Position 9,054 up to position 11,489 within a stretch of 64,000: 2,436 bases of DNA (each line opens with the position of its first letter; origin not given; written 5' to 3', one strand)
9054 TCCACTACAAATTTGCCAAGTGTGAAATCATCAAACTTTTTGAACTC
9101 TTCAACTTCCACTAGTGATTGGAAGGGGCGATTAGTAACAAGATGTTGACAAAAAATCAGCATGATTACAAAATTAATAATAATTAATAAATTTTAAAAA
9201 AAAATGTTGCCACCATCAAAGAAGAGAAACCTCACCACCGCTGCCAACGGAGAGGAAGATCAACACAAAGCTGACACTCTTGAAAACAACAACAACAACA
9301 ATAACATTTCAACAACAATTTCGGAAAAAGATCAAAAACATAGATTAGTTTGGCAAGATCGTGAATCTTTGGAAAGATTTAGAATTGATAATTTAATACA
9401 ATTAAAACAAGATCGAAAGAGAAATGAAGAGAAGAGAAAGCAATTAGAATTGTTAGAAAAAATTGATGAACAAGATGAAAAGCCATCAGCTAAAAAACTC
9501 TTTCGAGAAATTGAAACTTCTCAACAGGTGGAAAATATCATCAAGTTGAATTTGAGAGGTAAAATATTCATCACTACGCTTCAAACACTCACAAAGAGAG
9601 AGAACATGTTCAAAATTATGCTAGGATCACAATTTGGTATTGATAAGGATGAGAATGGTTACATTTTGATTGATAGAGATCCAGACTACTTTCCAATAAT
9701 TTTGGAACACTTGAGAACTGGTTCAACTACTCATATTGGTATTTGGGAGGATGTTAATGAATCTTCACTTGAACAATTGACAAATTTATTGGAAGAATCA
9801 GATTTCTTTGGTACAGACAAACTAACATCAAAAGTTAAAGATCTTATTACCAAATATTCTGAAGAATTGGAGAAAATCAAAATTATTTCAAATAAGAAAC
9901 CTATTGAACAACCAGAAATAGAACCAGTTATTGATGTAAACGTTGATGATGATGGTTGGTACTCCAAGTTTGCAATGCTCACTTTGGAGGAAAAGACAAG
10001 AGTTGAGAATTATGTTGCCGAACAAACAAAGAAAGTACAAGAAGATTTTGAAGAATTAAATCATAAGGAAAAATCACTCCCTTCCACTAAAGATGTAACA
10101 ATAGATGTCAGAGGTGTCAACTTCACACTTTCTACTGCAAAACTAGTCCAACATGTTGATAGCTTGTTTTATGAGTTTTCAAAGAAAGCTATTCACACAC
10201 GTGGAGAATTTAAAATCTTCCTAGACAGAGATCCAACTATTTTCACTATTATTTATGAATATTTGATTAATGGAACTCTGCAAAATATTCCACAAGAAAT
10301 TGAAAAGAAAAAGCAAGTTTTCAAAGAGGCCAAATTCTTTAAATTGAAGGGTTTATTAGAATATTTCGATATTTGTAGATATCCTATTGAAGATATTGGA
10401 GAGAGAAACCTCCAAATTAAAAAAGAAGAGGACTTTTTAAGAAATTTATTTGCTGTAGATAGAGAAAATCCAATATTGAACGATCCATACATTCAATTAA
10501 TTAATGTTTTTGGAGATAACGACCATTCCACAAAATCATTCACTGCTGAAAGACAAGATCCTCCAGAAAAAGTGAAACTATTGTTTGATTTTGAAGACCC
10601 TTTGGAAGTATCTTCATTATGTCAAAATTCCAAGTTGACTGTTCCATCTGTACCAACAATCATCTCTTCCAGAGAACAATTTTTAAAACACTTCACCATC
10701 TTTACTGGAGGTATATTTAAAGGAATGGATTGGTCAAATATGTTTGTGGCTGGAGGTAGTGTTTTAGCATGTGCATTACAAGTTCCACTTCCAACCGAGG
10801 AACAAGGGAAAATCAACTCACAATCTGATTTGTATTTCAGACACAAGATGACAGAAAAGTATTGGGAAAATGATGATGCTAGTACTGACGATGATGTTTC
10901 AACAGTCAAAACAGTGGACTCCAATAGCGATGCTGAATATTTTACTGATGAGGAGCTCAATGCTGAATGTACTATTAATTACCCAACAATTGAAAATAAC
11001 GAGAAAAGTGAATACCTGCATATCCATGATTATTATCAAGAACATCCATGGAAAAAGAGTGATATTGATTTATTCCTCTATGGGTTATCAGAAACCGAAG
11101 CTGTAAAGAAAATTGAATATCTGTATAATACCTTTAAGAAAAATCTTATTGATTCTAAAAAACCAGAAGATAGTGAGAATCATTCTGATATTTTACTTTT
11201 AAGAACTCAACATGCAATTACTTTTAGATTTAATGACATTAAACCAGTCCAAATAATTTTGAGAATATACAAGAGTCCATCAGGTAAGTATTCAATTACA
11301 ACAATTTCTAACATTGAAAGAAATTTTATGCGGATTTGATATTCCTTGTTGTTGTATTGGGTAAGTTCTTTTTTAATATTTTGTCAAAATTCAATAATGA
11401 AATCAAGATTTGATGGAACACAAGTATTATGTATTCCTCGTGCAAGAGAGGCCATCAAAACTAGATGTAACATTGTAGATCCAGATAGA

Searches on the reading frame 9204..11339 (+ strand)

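Call 77: search_protein_families(library=pfam, proteins=[window:9204-11339:+], max_evalue=0.001)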
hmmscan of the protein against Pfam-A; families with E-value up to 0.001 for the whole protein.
window:9204-11339:+ (711 aa): 1 family
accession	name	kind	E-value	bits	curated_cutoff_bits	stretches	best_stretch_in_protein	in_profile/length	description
PF02214.28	BTB_2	-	4.7e-21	75.4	21.4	2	113-207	1-89/94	BTB/POZ domain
